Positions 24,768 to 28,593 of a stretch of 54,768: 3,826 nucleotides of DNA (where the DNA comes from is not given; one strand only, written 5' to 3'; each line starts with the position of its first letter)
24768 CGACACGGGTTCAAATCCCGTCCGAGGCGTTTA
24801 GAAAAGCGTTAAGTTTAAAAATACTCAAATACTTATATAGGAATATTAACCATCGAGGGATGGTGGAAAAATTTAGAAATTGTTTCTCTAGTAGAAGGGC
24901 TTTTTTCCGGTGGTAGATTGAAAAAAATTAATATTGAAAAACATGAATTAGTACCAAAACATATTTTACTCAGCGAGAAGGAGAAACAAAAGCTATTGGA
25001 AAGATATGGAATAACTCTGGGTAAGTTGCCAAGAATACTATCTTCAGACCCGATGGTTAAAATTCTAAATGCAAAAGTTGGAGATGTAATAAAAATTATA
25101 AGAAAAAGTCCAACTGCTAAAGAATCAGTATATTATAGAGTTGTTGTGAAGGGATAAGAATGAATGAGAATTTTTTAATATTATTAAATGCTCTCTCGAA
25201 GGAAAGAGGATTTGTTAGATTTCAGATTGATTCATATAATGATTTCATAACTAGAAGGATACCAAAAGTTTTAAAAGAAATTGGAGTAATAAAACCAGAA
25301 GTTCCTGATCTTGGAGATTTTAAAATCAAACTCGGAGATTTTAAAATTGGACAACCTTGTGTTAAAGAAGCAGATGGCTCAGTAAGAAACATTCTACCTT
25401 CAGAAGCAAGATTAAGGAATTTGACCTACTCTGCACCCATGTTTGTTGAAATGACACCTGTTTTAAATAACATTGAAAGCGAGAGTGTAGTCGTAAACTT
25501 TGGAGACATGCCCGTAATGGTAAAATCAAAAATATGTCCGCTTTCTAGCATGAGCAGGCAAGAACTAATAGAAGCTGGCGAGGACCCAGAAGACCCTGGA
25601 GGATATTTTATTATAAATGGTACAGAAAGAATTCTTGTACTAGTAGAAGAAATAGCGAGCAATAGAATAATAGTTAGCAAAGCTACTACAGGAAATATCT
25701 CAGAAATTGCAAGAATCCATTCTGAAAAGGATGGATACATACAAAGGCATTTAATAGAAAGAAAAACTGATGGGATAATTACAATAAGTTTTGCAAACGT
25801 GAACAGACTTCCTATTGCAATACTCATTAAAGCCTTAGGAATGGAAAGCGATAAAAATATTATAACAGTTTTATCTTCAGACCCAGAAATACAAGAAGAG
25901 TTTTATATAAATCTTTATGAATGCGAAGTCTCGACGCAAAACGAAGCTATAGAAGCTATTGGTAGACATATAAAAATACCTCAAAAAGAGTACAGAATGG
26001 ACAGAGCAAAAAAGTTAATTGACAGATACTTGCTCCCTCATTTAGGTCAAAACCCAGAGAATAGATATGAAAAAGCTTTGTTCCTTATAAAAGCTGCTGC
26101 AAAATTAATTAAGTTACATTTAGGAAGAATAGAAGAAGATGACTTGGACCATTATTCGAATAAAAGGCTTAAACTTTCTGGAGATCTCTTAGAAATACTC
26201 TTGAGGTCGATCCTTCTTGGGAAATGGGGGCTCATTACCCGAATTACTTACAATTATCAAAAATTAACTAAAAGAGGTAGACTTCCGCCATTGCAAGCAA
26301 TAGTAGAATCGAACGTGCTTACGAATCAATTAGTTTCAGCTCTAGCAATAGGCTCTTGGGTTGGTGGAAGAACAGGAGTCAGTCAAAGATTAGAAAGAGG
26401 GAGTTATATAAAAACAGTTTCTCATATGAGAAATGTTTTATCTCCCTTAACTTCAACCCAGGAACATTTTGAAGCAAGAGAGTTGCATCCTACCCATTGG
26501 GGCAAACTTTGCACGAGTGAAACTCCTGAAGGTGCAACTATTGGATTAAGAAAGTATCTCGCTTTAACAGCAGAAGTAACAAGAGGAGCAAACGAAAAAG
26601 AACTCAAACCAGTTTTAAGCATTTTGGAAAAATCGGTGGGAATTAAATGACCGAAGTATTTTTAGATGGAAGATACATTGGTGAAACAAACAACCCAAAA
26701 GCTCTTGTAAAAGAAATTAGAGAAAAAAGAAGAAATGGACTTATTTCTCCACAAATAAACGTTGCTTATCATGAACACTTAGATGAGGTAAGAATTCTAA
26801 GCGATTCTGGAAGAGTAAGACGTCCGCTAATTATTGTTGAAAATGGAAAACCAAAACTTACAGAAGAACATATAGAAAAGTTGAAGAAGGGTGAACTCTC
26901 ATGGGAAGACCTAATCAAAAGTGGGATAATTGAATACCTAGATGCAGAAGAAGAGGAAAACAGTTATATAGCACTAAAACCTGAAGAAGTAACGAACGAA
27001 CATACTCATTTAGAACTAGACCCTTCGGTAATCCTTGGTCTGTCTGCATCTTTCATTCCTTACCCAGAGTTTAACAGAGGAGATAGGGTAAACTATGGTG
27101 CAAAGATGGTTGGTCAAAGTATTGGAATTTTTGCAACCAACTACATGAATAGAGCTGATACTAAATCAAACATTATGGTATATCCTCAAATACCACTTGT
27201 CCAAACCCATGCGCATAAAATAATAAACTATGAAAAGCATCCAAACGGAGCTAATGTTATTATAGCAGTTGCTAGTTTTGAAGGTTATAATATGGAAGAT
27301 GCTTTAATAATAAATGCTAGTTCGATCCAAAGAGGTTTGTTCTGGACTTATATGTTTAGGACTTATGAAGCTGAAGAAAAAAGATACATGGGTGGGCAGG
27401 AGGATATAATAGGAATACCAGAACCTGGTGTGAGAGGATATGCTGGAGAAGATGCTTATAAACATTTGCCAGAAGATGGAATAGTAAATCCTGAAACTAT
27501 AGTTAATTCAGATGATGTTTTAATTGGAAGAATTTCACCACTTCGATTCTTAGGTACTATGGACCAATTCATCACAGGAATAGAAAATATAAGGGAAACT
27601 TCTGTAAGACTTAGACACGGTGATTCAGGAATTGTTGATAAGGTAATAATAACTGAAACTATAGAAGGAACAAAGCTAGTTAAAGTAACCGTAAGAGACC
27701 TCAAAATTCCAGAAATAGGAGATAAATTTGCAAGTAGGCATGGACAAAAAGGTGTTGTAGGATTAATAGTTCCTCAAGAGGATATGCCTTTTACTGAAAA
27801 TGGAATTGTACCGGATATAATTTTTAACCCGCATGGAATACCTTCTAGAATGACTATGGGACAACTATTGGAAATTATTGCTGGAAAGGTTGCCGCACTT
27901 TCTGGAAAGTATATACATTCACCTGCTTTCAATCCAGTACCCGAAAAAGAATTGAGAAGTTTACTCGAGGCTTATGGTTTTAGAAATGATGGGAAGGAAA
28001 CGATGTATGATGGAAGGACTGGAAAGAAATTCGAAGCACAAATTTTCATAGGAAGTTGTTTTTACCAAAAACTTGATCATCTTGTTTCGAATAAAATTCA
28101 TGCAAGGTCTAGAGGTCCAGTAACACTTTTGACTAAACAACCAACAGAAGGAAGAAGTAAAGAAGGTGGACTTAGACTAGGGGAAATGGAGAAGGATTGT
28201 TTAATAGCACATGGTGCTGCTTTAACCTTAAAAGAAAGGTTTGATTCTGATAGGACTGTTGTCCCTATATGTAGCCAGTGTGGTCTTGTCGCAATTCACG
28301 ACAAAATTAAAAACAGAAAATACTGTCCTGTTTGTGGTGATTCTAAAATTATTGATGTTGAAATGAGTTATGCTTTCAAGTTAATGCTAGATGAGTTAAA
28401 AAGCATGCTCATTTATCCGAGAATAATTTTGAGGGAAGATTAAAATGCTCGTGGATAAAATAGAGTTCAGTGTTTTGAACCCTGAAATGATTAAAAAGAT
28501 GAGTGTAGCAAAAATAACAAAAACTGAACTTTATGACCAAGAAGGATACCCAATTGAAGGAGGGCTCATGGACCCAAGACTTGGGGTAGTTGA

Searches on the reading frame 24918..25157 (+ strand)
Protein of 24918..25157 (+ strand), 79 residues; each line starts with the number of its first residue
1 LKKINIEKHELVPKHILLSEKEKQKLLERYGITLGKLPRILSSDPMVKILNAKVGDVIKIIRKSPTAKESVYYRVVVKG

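Call 44: search_protein_families(library=pfam, proteins=[window:24918-25157:+])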
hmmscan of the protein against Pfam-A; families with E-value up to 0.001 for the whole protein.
window:24918-25157:+ (79 aa): 1 family
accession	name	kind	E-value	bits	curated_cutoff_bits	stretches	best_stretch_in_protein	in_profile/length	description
PF01191.24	RNA_pol_Rpb5_C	-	1.3e-32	111.8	23.5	1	4-76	1-73/73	RNA polymerase Rpb5, C-terminal domain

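Call 60: find_encoding_contigs(protein=window:24918-25157:+, flank=1500, max_places=10)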
Protein window:24918-25157:+ (79 aa): 5 contigs read that carry it; 5 places shown.
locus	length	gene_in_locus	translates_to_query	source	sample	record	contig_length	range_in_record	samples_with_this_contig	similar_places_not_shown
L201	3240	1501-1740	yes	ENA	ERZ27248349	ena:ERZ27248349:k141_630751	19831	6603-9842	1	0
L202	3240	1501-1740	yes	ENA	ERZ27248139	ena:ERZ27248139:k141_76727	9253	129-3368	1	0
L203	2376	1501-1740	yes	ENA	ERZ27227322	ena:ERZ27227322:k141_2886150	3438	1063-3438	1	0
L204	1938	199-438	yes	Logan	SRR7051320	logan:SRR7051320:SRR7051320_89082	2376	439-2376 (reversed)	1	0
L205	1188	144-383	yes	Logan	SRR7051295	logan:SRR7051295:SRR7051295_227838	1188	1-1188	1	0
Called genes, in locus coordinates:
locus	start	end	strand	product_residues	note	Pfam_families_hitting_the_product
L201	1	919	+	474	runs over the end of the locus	-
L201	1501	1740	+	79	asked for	PF01191:RNA_pol_Rpb5_C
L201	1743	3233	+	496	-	PF04563:RNA_pol_Rpb2_1, PF04561:RNA_pol_Rpb2_2, PF04565:RNA_pol_Rpb2_3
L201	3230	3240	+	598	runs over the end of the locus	PF04566:RNA_pol_Rpb2_4, PF04567:RNA_pol_Rpb2_5, PF00562:RNA_pol_Rpb2_6, PF04560:RNA_pol_Rpb2_7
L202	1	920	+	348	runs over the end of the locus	?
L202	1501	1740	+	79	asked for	PF01191:RNA_pol_Rpb5_C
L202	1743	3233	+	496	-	PF04563:RNA_pol_Rpb2_1, PF04561:RNA_pol_Rpb2_2, PF04565:RNA_pol_Rpb2_3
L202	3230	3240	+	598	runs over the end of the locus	PF04566:RNA_pol_Rpb2_4, PF04567:RNA_pol_Rpb2_5, PF00562:RNA_pol_Rpb2_6, PF04560:RNA_pol_Rpb2_7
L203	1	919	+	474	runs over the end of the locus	-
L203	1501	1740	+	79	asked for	PF01191:RNA_pol_Rpb5_C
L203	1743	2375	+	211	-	?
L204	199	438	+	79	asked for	PF01191:RNA_pol_Rpb5_C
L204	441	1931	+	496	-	PF04563:RNA_pol_Rpb2_1, PF04561:RNA_pol_Rpb2_2, PF04565:RNA_pol_Rpb2_3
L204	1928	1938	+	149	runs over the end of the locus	?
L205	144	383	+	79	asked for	PF01191:RNA_pol_Rpb5_C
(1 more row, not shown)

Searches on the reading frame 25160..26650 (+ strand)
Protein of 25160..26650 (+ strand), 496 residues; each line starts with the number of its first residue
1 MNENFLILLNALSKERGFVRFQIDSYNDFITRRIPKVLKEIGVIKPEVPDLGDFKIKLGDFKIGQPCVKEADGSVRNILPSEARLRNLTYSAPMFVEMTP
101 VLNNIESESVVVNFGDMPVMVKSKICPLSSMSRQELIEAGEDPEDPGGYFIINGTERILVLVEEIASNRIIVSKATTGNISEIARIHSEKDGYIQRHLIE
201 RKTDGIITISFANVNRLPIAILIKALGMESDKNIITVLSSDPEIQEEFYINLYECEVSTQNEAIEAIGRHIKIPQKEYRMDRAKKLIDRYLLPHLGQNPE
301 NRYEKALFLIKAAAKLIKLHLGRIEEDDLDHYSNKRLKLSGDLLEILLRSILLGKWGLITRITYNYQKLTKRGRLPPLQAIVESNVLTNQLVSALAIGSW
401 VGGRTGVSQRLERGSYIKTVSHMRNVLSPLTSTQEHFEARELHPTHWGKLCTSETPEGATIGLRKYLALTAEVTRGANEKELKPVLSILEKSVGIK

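Call 15: search_protein_families(library=pfam, proteins=[window:25160-26650:+])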
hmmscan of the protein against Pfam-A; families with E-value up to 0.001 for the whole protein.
window:25160-26650:+ (496 aa): 3 families
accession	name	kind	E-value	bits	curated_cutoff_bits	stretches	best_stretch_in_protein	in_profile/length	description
PF04563.20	RNA_pol_Rpb2_1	-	9.7e-45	153.1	28.2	1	18-385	2-199/203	RNA polymerase beta subunit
PF04561.19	RNA_pol_Rpb2_2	-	2.9e-27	96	21.7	1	166-338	1-190/190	RNA polymerase Rpb2, domain 2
PF04565.21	RNA_pol_Rpb2_3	-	1.7e-20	73.4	21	1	410-473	2-68/68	RNA polymerase Rpb2, domain 3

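Call 17: find_related_loci(query=window:25160-26650:+, collection=genome_contigs, flank=6000)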
Query window:25160-26650:+ (496 aa) in genome_contigs; peptide patterns used: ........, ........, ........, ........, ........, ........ (x = any residue, [..] = any of these).
244 stretches matched a pattern; 201 encode a relative of the query (tblastn E <= 1e-3); the best 80 are kept; 80 distinct loci.
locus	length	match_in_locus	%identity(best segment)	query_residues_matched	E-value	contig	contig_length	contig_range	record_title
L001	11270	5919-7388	86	1-490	0e+0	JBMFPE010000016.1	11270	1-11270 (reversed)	MAG: Candidatus Aenigmatarchaeota archaeon isolate KM4338-55 NODE_16_length_11270_cov_2.826320, whole genome shotgun seq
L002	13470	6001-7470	85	1-490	0e+0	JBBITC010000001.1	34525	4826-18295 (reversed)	MAG: Candidatus Aenigmatarchaeota archaeon isolate STF170223_bin_388 NODE_280_length_34525_cov_4.681520, whole genome sh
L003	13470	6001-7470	84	1-490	0e+0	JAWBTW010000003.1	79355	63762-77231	MAG: Candidatus Aenigmatarchaeota archaeon isolate JZ-1_201709_bins_53 JZ-1_201709_bins_53_scaffold_3, whole genome shot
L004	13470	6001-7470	84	1-490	0e+0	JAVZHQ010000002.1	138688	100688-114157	MAG: Candidatus Aenigmatarchaeota archaeon isolate DRTY-6_201808_bins_93 DRTY-6_201808_bins_93_scaffold_2, whole genome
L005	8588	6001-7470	84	1-490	0e+0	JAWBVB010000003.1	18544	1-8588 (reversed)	MAG: Candidatus Aenigmatarchaeota archaeon isolate JZ-1_201803_bins_101 JZ-1_201803_bins_101_scaffold_3, whole genome sh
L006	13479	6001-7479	82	1-493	0e+0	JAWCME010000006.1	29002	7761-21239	MAG: Candidatus Aenigmatarchaeota archaeon isolate JZ-2_201705_bins_269 JZ-2_201705_bins_269_scaffold_6, whole genome sh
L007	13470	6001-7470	82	1-490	0e+0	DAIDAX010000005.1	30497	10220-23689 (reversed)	MAG TPA_asm: bacterium isolate clean1851 NODE_5_length_30497_cov_11.904972, whole genome shotgun sequence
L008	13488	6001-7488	81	1-496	0e+0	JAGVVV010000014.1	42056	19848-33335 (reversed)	MAG: Candidatus Aenigmatarchaeota archaeon isolate RIFCSPLOWO2_01_FULL_39_12 rifcsplowo2_01_scaffold_3369, whole genome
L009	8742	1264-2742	81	1-493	0e+0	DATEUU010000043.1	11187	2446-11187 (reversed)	MAG TPA_asm: archaeon isolate SMAG_U8349 k141_439969, whole genome shotgun sequence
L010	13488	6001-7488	80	1-496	0e+0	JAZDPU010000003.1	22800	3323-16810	MAG: Candidatus Aenigmatarchaeota archaeon isolate MEGAHIT-group-0.859 k141_3230553, whole genome shotgun sequence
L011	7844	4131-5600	81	1-490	0e+0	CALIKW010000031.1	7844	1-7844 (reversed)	MAG: uncultured archaeon isolate S1_Bin_METABAT__101 genome assembly, contig: c_000001082743, whole genome shotgun seque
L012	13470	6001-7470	81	1-490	0e+0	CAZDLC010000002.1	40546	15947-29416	MAG TPA_asm: uncultured archaeon isolate SRP104967_co2_24 genome assembly, contig: NODE_522_length_40546_cov_16.968882,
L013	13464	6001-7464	81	4-491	0e+0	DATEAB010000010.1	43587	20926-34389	MAG TPA_asm: archaeon isolate SMAG_U8207 k141_1942970, whole genome shotgun sequence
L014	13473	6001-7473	79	1-491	0e+0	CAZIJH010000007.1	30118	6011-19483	MAG TPA_asm: uncultured archaeon isolate SRP269290_co3_888 genome assembly, contig: NODE_1352_length_30118_cov_6.797825,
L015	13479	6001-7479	79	1-492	0e+0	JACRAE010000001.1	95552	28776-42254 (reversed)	MAG: Candidatus Aenigmatarchaeota archaeon isolate NC_groundwater_1585_Pr3_B-0.1um_56_48 SR-2_scaffold_141_29365, whole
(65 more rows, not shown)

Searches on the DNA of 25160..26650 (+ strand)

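Call 56: search_rna_families(sources=[L019, L063, L027, L024, L013, L122, L016, L023], threshold=gathering)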
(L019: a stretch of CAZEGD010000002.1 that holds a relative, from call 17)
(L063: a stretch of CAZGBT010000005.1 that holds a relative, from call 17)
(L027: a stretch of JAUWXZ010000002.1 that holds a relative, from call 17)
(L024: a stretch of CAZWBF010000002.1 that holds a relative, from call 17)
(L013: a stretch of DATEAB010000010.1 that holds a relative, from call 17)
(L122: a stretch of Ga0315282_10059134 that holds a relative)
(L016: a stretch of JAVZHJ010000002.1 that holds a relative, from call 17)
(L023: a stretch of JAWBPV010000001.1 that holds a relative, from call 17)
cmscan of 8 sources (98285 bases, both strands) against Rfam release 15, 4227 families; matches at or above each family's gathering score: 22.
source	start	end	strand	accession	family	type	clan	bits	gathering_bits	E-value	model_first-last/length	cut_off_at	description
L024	4810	4928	+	RF00001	5S_rRNA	Gene; rRNA;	CL00113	91.7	38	2.8e-18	1-120/120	no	5S ribosomal RNA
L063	4718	4837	+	RF00001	5S_rRNA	Gene; rRNA;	CL00113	85.8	38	1e-16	1-120/120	no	5S ribosomal RNA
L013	5198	5314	+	RF00001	5S_rRNA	Gene; rRNA;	CL00113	82.2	38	8.9e-16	1-120/120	no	5S ribosomal RNA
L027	5466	5580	+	RF00001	5S_rRNA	Gene; rRNA;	CL00113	80.6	38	2.4e-15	1-120/120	no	5S ribosomal RNA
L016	5555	5670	+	RF00001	5S_rRNA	Gene; rRNA;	CL00113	79.9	38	3.7e-15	1-120/120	no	5S ribosomal RNA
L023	5556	5671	+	RF00001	5S_rRNA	Gene; rRNA;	CL00113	76.6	38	2.9e-14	1-120/120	no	5S ribosomal RNA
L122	1917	2033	+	RF00001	5S_rRNA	Gene; rRNA;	CL00113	68.5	38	4e-12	1-120/120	no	5S ribosomal RNA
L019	5394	5510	+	RF00001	5S_rRNA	Gene; rRNA;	CL00113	66.8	38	1.1e-11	1-120/120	no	5S ribosomal RNA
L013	5406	5478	+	RF00005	tRNA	Gene; tRNA;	CL00001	64.4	29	1.7e-11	1-71/71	no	tRNA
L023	4946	5018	+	RF00005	tRNA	Gene; tRNA;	CL00001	63.9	29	2.2e-11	1-71/71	no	tRNA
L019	5641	5713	+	RF00005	tRNA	Gene; tRNA;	CL00001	61.3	29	1.2e-10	1-71/71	no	tRNA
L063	4568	4681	+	RF00005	tRNA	Gene; tRNA;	CL00001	61.1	29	1.4e-10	1-71/71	no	tRNA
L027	5670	5742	+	RF00005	tRNA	Gene; tRNA;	CL00001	61.1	29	1.4e-10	1-71/71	no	tRNA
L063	4883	4955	+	RF00005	tRNA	Gene; tRNA;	CL00001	60.9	29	1.5e-10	1-71/71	no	tRNA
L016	4928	5019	+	RF00005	tRNA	Gene; tRNA;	CL00001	57.1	29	1.8e-09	1-71/71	no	tRNA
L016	4605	4718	+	RF00005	tRNA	Gene; tRNA;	CL00001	55.4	29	5.1e-09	1-71/71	no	tRNA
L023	4663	4776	+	RF00005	tRNA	Gene; tRNA;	CL00001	55.4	29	5e-09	1-71/71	no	tRNA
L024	4605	4738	+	RF00005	tRNA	Gene; tRNA;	CL00001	54.2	29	1.1e-08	1-71/71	no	tRNA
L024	5813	5902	+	RF00005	tRNA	Gene; tRNA;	CL00001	54.1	29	1.1e-08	1-71/71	no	tRNA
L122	1733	1826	-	RF00005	tRNA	Gene; tRNA;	CL00001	52.9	29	2.5e-08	1-71/71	no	tRNA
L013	5015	5131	+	RF00005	tRNA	Gene; tRNA;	CL00001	51.7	29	5.4e-08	1-71/71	no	tRNA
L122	2860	2976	-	RF00005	tRNA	Gene; tRNA;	CL00001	51.6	29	5.7e-08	1-71/71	no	tRNA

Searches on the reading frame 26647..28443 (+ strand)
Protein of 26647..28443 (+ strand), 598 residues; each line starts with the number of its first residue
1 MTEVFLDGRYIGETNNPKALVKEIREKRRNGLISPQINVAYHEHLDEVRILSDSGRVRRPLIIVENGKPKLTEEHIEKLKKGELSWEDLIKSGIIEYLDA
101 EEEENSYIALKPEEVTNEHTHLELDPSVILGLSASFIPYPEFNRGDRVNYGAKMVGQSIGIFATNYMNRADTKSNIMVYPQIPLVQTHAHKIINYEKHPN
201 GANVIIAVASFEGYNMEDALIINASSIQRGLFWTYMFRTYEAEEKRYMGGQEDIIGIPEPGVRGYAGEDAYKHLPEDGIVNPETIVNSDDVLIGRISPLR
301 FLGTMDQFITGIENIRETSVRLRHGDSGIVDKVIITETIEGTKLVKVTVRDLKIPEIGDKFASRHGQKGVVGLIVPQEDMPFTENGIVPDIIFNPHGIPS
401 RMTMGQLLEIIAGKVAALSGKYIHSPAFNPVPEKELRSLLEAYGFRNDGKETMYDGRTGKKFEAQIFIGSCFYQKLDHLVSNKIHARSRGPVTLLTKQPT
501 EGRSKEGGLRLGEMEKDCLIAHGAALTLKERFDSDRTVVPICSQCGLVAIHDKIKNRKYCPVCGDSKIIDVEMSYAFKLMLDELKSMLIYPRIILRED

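Call 15: search_protein_families(library=pfam, proteins=[window:26647-28443:+])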
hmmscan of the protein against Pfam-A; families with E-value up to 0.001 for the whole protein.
window:26647-28443:+ (598 aa): 5 families
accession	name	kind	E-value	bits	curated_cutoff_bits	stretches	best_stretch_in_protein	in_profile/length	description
PF00562.33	RNA_pol_Rpb2_6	-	1.1e-133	446.4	23.4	1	134-505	2-373/373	RNA polymerase Rpb2, domain 6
PF04560.25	RNA_pol_Rpb2_7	-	2.1e-24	86.2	32.1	1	507-594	1-85/87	RNA polymerase Rpb2, domain 7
PF04566.18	RNA_pol_Rpb2_4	-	3.3e-22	78.8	28.7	1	4-65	1-62/62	RNA polymerase Rpb2, domain 4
PF04567.22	RNA_pol_Rpb2_5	-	1.1e-10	42.7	21.1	1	86-119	1-34/66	RNA polymerase Rpb2, domain 5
PF23145.1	Zf_2nd_IFT121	-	0.00062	19.8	25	0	540-563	17-40/45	IFT121, second zinc finger domain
